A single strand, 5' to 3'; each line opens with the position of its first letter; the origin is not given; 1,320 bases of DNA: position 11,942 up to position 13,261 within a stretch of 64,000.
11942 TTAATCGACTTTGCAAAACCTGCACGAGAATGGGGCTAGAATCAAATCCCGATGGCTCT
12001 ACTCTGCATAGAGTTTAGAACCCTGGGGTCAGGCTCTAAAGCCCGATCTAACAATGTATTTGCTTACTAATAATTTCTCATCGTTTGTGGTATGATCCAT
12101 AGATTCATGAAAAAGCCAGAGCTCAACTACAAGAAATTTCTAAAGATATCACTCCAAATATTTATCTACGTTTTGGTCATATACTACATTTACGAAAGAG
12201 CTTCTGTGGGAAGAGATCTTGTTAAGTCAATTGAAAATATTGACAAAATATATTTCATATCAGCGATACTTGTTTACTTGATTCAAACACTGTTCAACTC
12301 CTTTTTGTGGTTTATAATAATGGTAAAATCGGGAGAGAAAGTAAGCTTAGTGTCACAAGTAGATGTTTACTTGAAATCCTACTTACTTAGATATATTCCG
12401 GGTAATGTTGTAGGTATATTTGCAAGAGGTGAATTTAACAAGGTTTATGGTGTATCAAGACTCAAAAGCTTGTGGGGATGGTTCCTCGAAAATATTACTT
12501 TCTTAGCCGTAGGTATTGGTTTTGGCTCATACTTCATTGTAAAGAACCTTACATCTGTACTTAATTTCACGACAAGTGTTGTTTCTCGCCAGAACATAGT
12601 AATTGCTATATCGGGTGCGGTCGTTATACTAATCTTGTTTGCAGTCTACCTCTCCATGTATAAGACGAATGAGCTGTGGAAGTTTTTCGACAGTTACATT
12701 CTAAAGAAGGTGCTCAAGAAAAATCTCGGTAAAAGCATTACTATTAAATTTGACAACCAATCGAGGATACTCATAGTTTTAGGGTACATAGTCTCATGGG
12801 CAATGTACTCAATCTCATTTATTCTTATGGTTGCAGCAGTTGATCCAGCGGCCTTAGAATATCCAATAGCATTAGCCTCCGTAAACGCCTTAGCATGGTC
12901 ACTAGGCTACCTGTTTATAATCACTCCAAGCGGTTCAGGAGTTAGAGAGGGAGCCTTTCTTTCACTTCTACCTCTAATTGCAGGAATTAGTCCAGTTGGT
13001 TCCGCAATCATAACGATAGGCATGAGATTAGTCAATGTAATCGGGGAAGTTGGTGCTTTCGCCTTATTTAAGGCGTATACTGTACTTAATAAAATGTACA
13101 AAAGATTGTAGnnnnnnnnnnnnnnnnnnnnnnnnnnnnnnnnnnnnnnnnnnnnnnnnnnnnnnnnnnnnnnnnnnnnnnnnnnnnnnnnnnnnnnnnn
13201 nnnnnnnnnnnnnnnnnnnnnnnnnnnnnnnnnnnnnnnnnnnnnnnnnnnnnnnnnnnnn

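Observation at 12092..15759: Compact three-gene glycosylation module (flippase-like, GT2 polyprenyl-phosphate sugar synthase, GT-C transferase), likely using a polyprenyl-phosphate-linked sugar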

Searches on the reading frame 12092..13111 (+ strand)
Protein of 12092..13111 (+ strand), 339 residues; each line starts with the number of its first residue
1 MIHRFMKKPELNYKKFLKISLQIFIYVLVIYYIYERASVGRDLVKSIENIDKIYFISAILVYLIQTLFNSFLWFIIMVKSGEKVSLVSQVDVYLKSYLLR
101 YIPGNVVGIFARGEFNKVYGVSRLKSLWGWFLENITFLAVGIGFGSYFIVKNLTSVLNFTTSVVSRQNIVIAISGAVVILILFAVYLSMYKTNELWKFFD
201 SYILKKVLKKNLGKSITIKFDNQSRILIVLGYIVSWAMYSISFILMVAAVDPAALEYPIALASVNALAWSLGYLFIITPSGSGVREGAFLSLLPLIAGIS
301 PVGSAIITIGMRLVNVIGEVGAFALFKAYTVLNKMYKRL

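Call 3: search_protein_families(library=pfam, proteins=[window:12092-13111:+], max_evalue=0.01)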
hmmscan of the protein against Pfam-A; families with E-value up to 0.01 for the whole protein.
window:12092-13111:+ (339 aa): 1 family
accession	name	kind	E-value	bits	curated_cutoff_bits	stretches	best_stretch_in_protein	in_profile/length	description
PF03706.18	LPG_synthase_TM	-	1.8e-16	60.9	33.4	1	21-316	3-295/302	Lysylphosphatidylglycerol synthase TM region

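Call 4: search_protein_families(library=ncbifam, proteins=[window:12092-13111:+], max_evalue=0.01)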
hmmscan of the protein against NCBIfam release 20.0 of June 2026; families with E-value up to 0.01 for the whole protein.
window:12092-13111:+ (339 aa): 0 families

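Call 10: search_solved_structures(query=window:12092-13111:+, max_evalue=1, show_alignments=1)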
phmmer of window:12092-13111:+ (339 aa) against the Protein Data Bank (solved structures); distinct sequences matched with E-value up to 1: 0.

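Call 18: find_homologous_proteins(query=window:12092-13111:+, max_evalue=0.001)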
Query window:12092-13111:+ (339 aa): 38 proteins with E <= 0.001 among 7076 candidates.
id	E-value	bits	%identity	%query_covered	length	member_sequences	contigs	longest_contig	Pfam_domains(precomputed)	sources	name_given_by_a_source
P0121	6.6e-207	705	100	100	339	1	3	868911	PF03706.19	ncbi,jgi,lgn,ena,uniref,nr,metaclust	ncbi:MAG: hypothetical protein UT34_C0001G0100 [candidate division WS6 bacterium GW2011_GWF2_39_15]|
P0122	1.5e-113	398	54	96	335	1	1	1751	PF03706.19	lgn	-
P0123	1.0e-112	395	54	96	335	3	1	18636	PF03706.19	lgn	-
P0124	1.7e-112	394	56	94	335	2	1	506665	PF03706.19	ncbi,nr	ncbi:flippase-like domain-containing protein [Candidatus Dojkabacteria bacterium]|nr:flippase-like d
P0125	6.2e-110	386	56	99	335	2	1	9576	PF03706.19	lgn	-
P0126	1.6e-107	378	53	98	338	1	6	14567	PF03706.19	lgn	-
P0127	2.0e-56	210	39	93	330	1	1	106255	PF03706.19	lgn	-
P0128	4.1e-56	209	39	96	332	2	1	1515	PF03706.19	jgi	jgi:hypothetical protein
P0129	1.1e-55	208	39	95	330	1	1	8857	PF03706.19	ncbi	-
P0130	2.8e-54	203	39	95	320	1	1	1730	PF03706.19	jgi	jgi:hypothetical protein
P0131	1.8e-52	197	39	96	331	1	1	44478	PF03706.19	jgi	-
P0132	5.2e-52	196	39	88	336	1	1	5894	PF03706.19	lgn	-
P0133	7.9e-52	195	36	96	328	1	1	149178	PF03706.19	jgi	jgi:hypothetical protein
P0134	3.2e-51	193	35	93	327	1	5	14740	PF03706.19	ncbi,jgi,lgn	jgi:glycosyltransferase 2 family protein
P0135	4.7e-51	192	36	95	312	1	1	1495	PF03706.19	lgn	-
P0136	4.7e-51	192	36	94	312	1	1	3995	PF03706.19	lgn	-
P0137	1.9e-50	190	39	93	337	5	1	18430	PF03706.19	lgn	-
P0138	2.6e-50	190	36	94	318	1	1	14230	PF03706.19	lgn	-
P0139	6.1e-50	189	40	97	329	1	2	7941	PF03706.19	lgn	-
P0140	1.4e-49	188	39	94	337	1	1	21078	PF03706.19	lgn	-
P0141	8.7e-48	182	37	90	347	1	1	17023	PF03706.19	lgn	-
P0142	8.2e-47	179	37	92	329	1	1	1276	PF03706.19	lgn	-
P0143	8.3e-47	179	36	97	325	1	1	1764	PF03706.19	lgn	-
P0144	1.7e-45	174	37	95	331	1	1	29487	PF03706.19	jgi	-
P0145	1.3e-43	168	37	98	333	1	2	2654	PF03706.19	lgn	-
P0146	4.1e-42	163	35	83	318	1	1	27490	PF03706.19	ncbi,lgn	-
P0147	1.6e-40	158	36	96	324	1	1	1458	PF03706.19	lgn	-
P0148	1.8e-40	158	37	94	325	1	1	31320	PF03706.19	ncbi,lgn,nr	ncbi:flippase-like domain-containing protein [Candidatus Dojkabacteria bacterium]|nr:flippase-like d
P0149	4.9e-39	153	34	94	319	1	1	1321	PF03706.19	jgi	jgi:glycosyltransferase 2 family protein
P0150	5.5e-39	153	32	94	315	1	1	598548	PF03706.19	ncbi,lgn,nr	ncbi:flippase-like domain-containing protein [Candidatus Dojkabacteria bacterium]|nr:flippase-like d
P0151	2.9e-38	150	35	96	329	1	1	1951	PF03706.19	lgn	-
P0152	8.7e-36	142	34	96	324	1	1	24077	PF03706.19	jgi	jgi:uncharacterized membrane protein YbhN (UPF0104 family)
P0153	2.3e-34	138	32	93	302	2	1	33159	PF03706.19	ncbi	-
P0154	4.4e-34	137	34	91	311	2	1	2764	PF03706.19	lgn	-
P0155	5.0e-34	136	37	77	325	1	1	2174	PF03706.19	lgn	-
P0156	7.1e-34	136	34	80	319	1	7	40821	PF03706.19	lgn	-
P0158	1.9e-4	39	25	23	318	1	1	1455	PF03706.19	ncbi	-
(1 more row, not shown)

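Call 34: search_solved_structures(query=A3, max_evalue=10, show_alignments=1)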
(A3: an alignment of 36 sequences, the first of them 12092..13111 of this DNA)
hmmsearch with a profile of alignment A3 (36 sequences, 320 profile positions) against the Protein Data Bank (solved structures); distinct sequences matched with E-value up to 10: 2.
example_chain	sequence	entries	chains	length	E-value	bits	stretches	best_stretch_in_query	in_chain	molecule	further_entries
7wq3_R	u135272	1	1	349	3.3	10.1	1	156-250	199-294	Galanin receptor type 1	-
7xjj_E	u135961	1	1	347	3.6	10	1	156-250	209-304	Galanin receptor type 1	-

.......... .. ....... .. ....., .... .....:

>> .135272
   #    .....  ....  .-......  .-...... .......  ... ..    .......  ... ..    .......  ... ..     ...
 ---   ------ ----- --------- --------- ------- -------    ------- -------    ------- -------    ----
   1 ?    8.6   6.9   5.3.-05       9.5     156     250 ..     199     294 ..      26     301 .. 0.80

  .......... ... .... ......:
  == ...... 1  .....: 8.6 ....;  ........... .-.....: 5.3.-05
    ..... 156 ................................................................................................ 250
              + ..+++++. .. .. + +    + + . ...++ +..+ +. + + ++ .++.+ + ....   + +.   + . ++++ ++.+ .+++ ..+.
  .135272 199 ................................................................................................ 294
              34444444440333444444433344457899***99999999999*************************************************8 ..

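Call 45: predict_structure(alignment_id=A3)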
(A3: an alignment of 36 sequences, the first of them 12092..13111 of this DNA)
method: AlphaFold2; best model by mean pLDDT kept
length: 339 residues; sequences in the alignment: 36
mean_pLDDT: 85.9   pTM: 0.82
mean pLDDT of the five models: 85.9, 84.1, 83.5, 83.2, 83.0
residues with pLDDT >= 90: 190; 70-90: 103; 50-70: 41; < 50: 5
segments of 3 or more residues with pLDDT < 50: 1-3
pLDDT, mean of each block of 10 residues (from residue 1): 55 88 86 68 79 98 98 96 96 92 80 94 92 91 91 72 65 76 76 84 75 74 93 97 98 95 95 67 83 91 93 95 97 93
secondary structure, 60 per line:
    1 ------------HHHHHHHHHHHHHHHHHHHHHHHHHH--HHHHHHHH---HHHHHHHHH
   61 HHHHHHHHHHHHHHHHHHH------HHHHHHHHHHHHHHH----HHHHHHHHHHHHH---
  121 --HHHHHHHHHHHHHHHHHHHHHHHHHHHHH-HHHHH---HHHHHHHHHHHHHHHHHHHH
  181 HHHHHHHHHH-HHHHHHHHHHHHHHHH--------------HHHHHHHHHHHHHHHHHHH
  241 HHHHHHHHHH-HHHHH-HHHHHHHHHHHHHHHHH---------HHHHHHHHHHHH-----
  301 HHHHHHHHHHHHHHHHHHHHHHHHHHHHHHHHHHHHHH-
elements in order: H13-38 H41-48 H52-79 H86-100 H105-117 H123-151 H153-157 H161-190 H192-207 H222-250 H252-256 H258-274 H284-295 H301-338

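Call 54: fold_search(model_id=the predicted structure, library=pdb)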
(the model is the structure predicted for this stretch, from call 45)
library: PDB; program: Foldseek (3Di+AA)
matches with E <= 10: 398; with E <= 0.001: 4
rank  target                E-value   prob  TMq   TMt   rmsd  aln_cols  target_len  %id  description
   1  7duw_A                8.3e-05  1.00  0.59  0.27   7.2       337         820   15  Cryo-EM structure of the multiple peptide resistance factor (MprF) loaded with two lysyl-phosphatidylglycerol molecule (released 2021-04-21)
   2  9goe_A                1.0e-04  1.00  0.55  0.25   7.1       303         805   14  Cryo-EM structure of the multiple peptide resistance factor (MprF) from Pseudomonas aeruginosa bound to a synthetic na (released 2025-03-12)
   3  9j8q_A                2.4e-04  1.00  0.54  0.25   7.8       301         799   15  MprF from Pseudomonas aeruginosa in GDN micelle, C2 symmetry (released 2025-09-03)
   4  9j8s_A                3.9e-04  1.00  0.52  0.24   7.9       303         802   16  MprF from Pseudomonas aeruginosa in nanodisc, C2 symmetry (released 2025-09-03)
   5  7f47                  1.2e-03  1.00  0.54  0.25   7.3       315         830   17  Cryo-EM structure of Rhizobium etli MprF (released 2022-06-22)
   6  6lvf_A                8.4e-03  1.00  0.51  0.25   7.5       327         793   14  Cryo-EM structure of the multiple peptide resistance factor (MprF) loaded with one lysyl-phosphatidylglycerol molecule (released 2021-02-03)
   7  8wgb_R                1.8e-01  0.16  0.14  0.09  17.7       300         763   12  mGlu2-4 heterodimer bound with Gi (released 2024-10-30)
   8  6cse_C                1.9e-01  0.15  0.16  0.13  20.2       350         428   13  Crystal structure of sodium/alanine symporter AgcS with L-alanine bound (released 2019-01-30)
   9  9mb9_R                2.1e-01  0.13  0.14  0.08  17.6       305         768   12  Cryo-EM structure of Gi-bound GPCR (released 2025-10-01)
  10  9m4q                  2.3e-01  0.15  0.17  0.19  17.3       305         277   13  CryoEM structure of the alpha1AAR complex with doxazosin (released 2025-07-02)
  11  9kb8_A                3.1e-01  0.13  0.14  0.09  18.0       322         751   13  Cryo-EM structure of LGR4-RSPO2-ZNRF3 complex (1:1:2) (released 2025-10-15)
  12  7xp4_R                4.1e-01  0.14  0.17  0.18  16.5       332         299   12  Cryo-EM structure of a class T GPCR in apo state (released 2022-10-12)
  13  8xwp_R                5.3e-01  0.11  0.16  0.18  19.0       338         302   11  Cryo-EM structure of ET-1 bound ETBR-DNGI complex (released 2024-10-02)
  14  8jd6_R                5.3e-01  0.11  0.14  0.08  18.5       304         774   12  Cryo-EM structure of Gi1-bound metabotropic glutamate receptor mGlu4 (released 2023-06-21)
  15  7fim_R                6.1e-01  0.09  0.14  0.13  17.5       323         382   12  Cryo-EM structure of the tirzepatide (LY3298176)-bound human GLP-1R-Gs complex (released 2022-03-02)
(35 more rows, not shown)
